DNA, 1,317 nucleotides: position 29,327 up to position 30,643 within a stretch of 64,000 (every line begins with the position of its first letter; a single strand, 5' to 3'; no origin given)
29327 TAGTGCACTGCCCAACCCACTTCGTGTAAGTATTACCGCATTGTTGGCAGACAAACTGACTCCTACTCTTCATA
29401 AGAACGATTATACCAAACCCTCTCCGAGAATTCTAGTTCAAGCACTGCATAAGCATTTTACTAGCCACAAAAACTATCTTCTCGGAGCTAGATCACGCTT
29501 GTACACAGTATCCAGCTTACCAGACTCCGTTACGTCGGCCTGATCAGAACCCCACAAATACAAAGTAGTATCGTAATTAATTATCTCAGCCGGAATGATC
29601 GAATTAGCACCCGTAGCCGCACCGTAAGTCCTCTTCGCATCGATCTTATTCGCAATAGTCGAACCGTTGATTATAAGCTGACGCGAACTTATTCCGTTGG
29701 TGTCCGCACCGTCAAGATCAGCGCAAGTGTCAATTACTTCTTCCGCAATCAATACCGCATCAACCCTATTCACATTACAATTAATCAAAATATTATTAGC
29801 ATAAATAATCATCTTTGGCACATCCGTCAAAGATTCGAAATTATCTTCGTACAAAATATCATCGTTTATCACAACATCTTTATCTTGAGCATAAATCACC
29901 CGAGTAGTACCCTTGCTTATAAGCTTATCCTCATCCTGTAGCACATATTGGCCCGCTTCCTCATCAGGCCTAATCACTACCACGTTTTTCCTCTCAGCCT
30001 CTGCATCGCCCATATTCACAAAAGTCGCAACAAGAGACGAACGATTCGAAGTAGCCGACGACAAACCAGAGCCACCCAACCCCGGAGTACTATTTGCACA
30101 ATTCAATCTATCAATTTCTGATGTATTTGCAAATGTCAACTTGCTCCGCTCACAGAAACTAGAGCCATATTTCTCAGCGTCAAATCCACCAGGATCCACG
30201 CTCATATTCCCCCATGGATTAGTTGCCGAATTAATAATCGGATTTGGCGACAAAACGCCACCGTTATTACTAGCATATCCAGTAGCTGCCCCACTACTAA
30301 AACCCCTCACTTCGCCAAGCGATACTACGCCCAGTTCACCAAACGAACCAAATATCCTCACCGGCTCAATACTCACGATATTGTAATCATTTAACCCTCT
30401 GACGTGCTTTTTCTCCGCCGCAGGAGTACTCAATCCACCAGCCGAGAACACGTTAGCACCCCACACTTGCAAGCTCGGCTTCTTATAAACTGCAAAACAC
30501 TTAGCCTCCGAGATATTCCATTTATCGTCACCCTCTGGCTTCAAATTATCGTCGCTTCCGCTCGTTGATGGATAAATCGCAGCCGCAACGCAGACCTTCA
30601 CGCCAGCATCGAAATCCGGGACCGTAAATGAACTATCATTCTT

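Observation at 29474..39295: Tandemly duplicated three-gene cell-surface module built around giant proteins of unassignable family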

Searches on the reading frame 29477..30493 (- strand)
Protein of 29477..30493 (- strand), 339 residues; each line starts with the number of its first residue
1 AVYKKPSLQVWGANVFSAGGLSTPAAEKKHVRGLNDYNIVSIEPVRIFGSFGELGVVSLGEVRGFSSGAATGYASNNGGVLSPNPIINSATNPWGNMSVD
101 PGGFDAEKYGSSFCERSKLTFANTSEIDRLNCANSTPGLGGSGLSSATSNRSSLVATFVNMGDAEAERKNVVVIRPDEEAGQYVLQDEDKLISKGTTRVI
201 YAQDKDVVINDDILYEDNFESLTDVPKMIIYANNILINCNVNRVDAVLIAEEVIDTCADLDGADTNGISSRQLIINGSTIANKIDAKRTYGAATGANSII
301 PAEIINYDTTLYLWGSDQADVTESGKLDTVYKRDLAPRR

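Call 62: predict_structure(alignment_id=A5)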
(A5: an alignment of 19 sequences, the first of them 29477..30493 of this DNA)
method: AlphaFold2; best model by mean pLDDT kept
length: 339 residues; sequences in the alignment: 19
mean_pLDDT: 58.4   pTM: 0.52
mean pLDDT of the five models: 58.4, 58.0, 56.6, 56.1, 50.8
residues with pLDDT >= 90: 13; 70-90: 92; 50-70: 117; < 50: 117
segments of 3 or more residues with pLDDT < 50: 1-6, 31-40, 69-102, 128-150, 291-299, 307-339
pLDDT, mean of each block of 10 residues (from residue 1): 44 56 60 43 59 59 59 36 32 33 56 57 52 39 32 65 77 83 84 82 91 75 70 89 81 83 62 69 69 43 55 32 30 27
secondary structure, 60 per line:
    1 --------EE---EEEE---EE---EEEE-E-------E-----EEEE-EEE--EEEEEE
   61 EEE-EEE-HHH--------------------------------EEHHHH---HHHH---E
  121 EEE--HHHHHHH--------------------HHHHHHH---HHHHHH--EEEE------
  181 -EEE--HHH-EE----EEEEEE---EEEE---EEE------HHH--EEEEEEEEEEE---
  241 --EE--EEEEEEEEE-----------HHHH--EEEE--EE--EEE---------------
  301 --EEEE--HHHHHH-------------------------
elements in order: E14-17 E26-29 E45-48 E50-52 E55-63 E65-67 H106-109 H113-116 E120-123 H126-132 H153-159 H163-168 E171-174 E182-184 E197-202 E206-209 E213-215 E227-237 E247-255 H267-270 E273-276 E283-285 E303-306 H309-314

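Call 64: fold_search(model_id=the predicted structure, library=pdb)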
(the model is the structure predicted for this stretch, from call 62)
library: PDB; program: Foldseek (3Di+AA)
matches with E <= 10: 15; with E <= 0.001: 0
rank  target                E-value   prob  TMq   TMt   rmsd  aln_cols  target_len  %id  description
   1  2n3d_MODEL_1_A        9.0e-01  0.18  0.13  0.35  12.0       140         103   10  Atomic structure of the cytoskeletal bactofilin BacA revealed by solid-state NMR (released 2015-12-16)
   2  6qvi_B                9.5e-01  0.21  0.18  0.13   7.3       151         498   14  Crystal structure of competence-associated pilin ComZ from Thermus thermophilus (released 2019-05-29)
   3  3nz2_B                1.4e+00  0.03  0.11  0.15  15.1       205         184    9  Crystal Structure of Hexapeptide-Repeat containing-Acetyltransferase VCA0836 Complexed with Acetyl Co Enzyme A from Vi (released 2010-08-04)
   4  8bwk_A                3.2e+00  0.03  0.19  0.11  19.3       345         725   13  Metagenomic derived PL6 alginate lyase (released 2023-12-20)
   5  7d6c_5                3.6e+00  0.04  0.10  0.18  11.5       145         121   10  Crystal structure of CcmM N-terminal domain in complex with CcmN (released 2021-08-04)
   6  4dcl                  3.8e+00  0.02  0.09  0.14  12.2       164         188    8  Computationally Designed Self-assembling tetrahedron protein, T308, Crystallized in space group F23 (released 2012-06-06)
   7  6opm_C                5.1e+00  0.02  0.05  0.05  14.2        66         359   12  Casposase bound to integration product (released 2020-02-12)
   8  6pzl                  5.7e+00  0.02  0.12  0.16  15.0       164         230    8  P. mirabilis hemolysin A mutant - Q125A (released 2020-08-05)
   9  3nz2_A                6.6e+00  0.01  0.09  0.13  13.8       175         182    8  Crystal Structure of Hexapeptide-Repeat containing-Acetyltransferase VCA0836 Complexed with Acetyl Co Enzyme A from Vi (released 2010-08-04)
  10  6wqm_A                7.0e+00  0.01  0.08  0.09  13.5       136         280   10  Crystal structure of 2,3,4,5-tetrahydropyridine-2-carboxylate N-succinyltransferase from Bartonella henselae (released 2020-05-13)
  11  8bwk_B                8.5e+00  0.01  0.13  0.08  20.3       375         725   10  Metagenomic derived PL6 alginate lyase (released 2023-12-20)
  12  6lcn_A                9.0e+00  0.02  0.10  0.11  11.9       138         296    6  Crystal structure of Serine Acetyltransferase from Planctomyces limnophilus at 2.15A (released 2020-12-02)
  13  9mne_B                9.5e+00  0.01  0.12  0.06  14.2       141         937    8  Crystal structure of enteropathogenic Escherichia coli EspC (released 2025-10-29)
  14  3vbi_A                9.5e+00  0.01  0.08  0.12  13.8       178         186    8  Crystal Structure of AntD, an N-acyltransferase from Bacillus cereus in complex with dTDP-4-amino-4,6-dideoxyglucose a (released 2012-01-25)
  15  7z6h_G                9.5e+00  0.01  0.09  0.09  12.2       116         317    9  Structure of DNA-bound human RAD17-RFC clamp loader and 9-1-1 checkpoint clamp (released 2022-05-04)
